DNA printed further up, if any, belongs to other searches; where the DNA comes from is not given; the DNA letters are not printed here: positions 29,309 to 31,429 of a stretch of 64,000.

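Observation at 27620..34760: Apparently low-GC island encoding an unusual glycan-modification pathway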

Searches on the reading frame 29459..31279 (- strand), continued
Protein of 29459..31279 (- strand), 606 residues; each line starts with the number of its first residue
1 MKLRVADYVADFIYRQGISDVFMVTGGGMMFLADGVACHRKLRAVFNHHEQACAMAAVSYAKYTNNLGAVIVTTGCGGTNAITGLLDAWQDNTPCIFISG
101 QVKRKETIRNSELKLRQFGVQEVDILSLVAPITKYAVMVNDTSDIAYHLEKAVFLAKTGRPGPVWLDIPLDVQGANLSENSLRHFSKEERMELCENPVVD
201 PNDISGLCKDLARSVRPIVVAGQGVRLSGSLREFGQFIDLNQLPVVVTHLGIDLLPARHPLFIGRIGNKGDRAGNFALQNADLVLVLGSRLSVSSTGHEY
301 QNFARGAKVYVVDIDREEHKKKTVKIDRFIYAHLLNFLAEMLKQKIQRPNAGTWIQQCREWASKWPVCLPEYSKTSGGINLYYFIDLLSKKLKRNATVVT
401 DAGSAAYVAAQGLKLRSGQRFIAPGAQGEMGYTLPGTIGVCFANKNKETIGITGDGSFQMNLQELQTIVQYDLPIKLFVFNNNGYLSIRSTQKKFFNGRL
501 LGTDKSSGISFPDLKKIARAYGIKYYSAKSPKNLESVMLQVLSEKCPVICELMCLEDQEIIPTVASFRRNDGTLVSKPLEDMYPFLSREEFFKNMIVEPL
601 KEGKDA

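Call 73: search_protein_families(library=ncbifam, proteins=[L088:3981-4766:+, L088:4768-5748:+, L088:5751-6491:+, L088:11802-12692:+, L088:12685-14004:+], max_evalue=1e-10)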
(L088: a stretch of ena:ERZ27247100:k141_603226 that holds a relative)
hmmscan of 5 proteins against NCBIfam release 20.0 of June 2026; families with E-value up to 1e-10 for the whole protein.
L088:3981-4766:+ (261 aa): 7 families
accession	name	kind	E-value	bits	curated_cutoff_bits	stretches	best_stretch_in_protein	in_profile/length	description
TIGR02623.1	G1P_cyt_trans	equivalog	9e-95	316.9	300.25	1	1-260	1-255/255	glucose-1-phosphate cytidylyltransferase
TIGR03992.1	Arch_glmU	subfamily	1.9e-23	83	292.1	1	1-77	1-77/393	bifunctional sugar-1-phosphate nucleotidylyltransferase/acetyltransferase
NF049965.1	GlMnHpPGnyltfHddC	equivalog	3.2e-21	76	300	1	1-202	1-175/221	D-glycero-D-manno-heptose 1-phosphate guanosyltransferase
NF052502.1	man1P_GTase_Rv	exception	4.5e-19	68.5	440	1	2-71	2-71/352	mannose-1-phosphate guanylyltransferase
NF041313.1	UDPGP_AglF_Halo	equivalog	6.9e-14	51.8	400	0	1-59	1-59/234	UTP--glucose-1-phosphate uridylyltransferase AglF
TIGR01208.1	rmlA_long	equivalog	1.7e-12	46.9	320.25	0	2-66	1-66/353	glucose-1-phosphate thymidylyltransferase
NF041173.1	Sug_nt_acttase_Thmprot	equivalog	2.3e-12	46.6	600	0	69-237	45-214/405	bifunctional sugar-1-phosphate nucleotidylyltransferase/acetyltransferase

L088:4768-5748:+ (326 aa): 16 families
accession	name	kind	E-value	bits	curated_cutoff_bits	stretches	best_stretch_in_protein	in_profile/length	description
TIGR02622.1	CDP_4_6_dhtase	equivalog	7.1e-63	212.9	278.45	1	5-322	1-334/352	CDP-glucose 4,6-dehydratase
TIGR01181.1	dTDP_gluc_dehyt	equivalog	1.4e-56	191.9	365.1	1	10-320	1-312/321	dTDP-glucose 4,6-dehydratase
TIGR01179.1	galE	equivalog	4.8e-43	147.2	262.3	1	10-320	1-326/332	UDP-glucose 4-epimerase GalE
TIGR04180.1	EDH_00030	hypoth_equivalog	5e-43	147.3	475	1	11-307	1-297/297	NAD-dependent 4,6-dehydratase LegB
NF007582.0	PRK10217.1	equivalog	3.9e-36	124.9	698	1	9-321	2-333/355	dTDP-glucose 4,6-dehydratase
NF007490.0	PRK10084.1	subfamily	5.9e-35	120.9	649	1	10-321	2-336/361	dTDP-glucose 4,6-dehydratase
NF011728.1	PRK15181.1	equivalog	3.4e-30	105.2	760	1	8-319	15-337/348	Vi polysaccharide biosynthesis UDP-N-acetylglucosaminuronic acid C-4 epimerase TviC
NF007956.0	PRK10675.1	subfamily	3.6e-29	101.9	394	1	10-163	2-157/338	UDP-glucose 4-epimerase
NF042423.1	oxyalk_red_Shew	equivalog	1.9e-19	69.9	580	1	9-267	9-254/331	2-alkyl-3-oxoalkanoate reductase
TIGR02197.1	heptose_epim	equivalog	1.2e-14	54.2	274.6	1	11-319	1-313/316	ADP-glyceromanno-heptose 6-epimerase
NF008872.0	PRK11908.1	equivalog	4.1e-14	52.4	294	1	9-322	2-338/349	bifunctional UDP-4-keto-pentose/UDP-xylose synthase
NF043036.1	ErythonDh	equivalog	8.2e-14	51.5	325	1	10-170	2-164/321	D-erythronate dehydrogenase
TIGR03466.1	HpnA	hypoth_equivalog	1.1e-13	50.8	367.65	1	10-274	2-250/327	hopanoid-associated sugar epimerase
TIGR01472.1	gmd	equivalog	4.8e-13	49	415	1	9-176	1-176/342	GDP-mannose 4,6-dehydratase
NF042422.1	oxyalk_red_OleD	equivalog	6.7e-12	45.4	580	1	10-268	2-248/329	2-alkyl-3-oxoalkanoate reductase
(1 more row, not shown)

L088:5751-6491:+ (246 aa): 10 families
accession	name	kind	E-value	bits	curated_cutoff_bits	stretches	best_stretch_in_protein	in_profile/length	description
TIGR02651.1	RNase_Z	equivalog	9.4e-36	123.4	292.95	2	2-146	1-152/302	ribonuclease Z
NF000801.0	PRK00055.1-3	equivalog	1.1e-35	123.2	252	2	1-147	2-158/307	ribonuclease Z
NF000800.0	PRK00055.1-1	equivalog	5.9e-22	78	398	1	143-245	202-304/305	ribonuclease Z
NF000805.0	PRK00055.2-3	equivalog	5e-20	72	416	1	146-242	201-296/307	ribonuclease Z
NF041851.1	cyc_nuc_deg_phdiest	equivalog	3.2e-19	69.3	400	1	1-211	1-222/253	cyclic nucleotide-degrading phosphodiesterase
TIGR02649.1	true_RNase_BN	exception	1.4e-15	57.1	563.7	0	143-245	201-303/304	ribonuclease BN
NF000804.0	PRK00055.2-1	equivalog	2.5e-15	56.4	402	1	147-241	202-294/306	ribonuclease Z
TIGR03307.1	PhnP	equivalog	3.2e-14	52.9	272.25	1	20-210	38-221/249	phosphonate metabolism protein PhnP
NF002558.0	PRK02126.1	subfamily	7.8e-14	51.4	315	0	18-89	17-88/345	ribonuclease Z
NF041257.1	GntH_guanitoxin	equivalog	1.9e-12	46.7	333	0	1-89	13-111/374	guanitoxin biosynthesis MBL fold metallo-hydrolase GntH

L088:11802-12692:+ (296 aa): 0 families

L088:12685-14004:+ (439 aa): 7 families
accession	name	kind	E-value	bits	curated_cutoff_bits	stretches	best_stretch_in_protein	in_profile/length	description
NF011936.0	PRK15407.1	equivalog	6.9e-216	717.1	423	1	3-434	5-437/440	lipopolysaccharide biosynthesis protein RfbH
TIGR03588.1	PseC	equivalog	1.5e-56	191.9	423.5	1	34-426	2-373/380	UDP-4-amino-4,6-dideoxy-N-acetyl-beta-L-altrosamine transaminase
TIGR04181.1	NHT_00031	hypoth_equivalog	4.3e-50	170.6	420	2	57-238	24-214/359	LegC family aminotransferase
NF008687.0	PRK11706.1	equivalog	3.8e-44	150.9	375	1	34-238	2-199/375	dTDP-4-amino-4,6-dideoxygalactose transaminase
TIGR02379.1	ECA_wecE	subfamily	3.8e-37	127.9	434.85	1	34-429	2-371/376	dTDP-4-amino-4,6-dideoxy-D-glucose transaminase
NF008658.2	PRK11658.1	equivalog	1.1e-35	123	631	1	51-427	22-371/379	UDP-4-amino-4-deoxy-L-arabinose aminotransferase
TIGR04427.1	PLP_DesI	equivalog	5.6e-28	98.1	650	1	55-251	43-231/390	dTDP-4-dehydro-6-deoxyglucose aminotransferase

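Call 80: search_solved_structures(query=window:29462-31279:-, max_evalue=1e-70, show_alignments=2)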
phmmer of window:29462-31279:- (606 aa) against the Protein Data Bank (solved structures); distinct sequences matched with E-value up to 1e-70: 2.
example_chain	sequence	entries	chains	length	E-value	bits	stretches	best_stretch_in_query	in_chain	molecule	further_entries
8rph_A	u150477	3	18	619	2.5e-126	425.6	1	2-596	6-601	Thiamine pyrophosphate-binding protein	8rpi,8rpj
5ahk_A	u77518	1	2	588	1.1e-82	281.5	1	3-564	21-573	ACETOLACTATE SYNTHASE II, LARGE SUBUNIT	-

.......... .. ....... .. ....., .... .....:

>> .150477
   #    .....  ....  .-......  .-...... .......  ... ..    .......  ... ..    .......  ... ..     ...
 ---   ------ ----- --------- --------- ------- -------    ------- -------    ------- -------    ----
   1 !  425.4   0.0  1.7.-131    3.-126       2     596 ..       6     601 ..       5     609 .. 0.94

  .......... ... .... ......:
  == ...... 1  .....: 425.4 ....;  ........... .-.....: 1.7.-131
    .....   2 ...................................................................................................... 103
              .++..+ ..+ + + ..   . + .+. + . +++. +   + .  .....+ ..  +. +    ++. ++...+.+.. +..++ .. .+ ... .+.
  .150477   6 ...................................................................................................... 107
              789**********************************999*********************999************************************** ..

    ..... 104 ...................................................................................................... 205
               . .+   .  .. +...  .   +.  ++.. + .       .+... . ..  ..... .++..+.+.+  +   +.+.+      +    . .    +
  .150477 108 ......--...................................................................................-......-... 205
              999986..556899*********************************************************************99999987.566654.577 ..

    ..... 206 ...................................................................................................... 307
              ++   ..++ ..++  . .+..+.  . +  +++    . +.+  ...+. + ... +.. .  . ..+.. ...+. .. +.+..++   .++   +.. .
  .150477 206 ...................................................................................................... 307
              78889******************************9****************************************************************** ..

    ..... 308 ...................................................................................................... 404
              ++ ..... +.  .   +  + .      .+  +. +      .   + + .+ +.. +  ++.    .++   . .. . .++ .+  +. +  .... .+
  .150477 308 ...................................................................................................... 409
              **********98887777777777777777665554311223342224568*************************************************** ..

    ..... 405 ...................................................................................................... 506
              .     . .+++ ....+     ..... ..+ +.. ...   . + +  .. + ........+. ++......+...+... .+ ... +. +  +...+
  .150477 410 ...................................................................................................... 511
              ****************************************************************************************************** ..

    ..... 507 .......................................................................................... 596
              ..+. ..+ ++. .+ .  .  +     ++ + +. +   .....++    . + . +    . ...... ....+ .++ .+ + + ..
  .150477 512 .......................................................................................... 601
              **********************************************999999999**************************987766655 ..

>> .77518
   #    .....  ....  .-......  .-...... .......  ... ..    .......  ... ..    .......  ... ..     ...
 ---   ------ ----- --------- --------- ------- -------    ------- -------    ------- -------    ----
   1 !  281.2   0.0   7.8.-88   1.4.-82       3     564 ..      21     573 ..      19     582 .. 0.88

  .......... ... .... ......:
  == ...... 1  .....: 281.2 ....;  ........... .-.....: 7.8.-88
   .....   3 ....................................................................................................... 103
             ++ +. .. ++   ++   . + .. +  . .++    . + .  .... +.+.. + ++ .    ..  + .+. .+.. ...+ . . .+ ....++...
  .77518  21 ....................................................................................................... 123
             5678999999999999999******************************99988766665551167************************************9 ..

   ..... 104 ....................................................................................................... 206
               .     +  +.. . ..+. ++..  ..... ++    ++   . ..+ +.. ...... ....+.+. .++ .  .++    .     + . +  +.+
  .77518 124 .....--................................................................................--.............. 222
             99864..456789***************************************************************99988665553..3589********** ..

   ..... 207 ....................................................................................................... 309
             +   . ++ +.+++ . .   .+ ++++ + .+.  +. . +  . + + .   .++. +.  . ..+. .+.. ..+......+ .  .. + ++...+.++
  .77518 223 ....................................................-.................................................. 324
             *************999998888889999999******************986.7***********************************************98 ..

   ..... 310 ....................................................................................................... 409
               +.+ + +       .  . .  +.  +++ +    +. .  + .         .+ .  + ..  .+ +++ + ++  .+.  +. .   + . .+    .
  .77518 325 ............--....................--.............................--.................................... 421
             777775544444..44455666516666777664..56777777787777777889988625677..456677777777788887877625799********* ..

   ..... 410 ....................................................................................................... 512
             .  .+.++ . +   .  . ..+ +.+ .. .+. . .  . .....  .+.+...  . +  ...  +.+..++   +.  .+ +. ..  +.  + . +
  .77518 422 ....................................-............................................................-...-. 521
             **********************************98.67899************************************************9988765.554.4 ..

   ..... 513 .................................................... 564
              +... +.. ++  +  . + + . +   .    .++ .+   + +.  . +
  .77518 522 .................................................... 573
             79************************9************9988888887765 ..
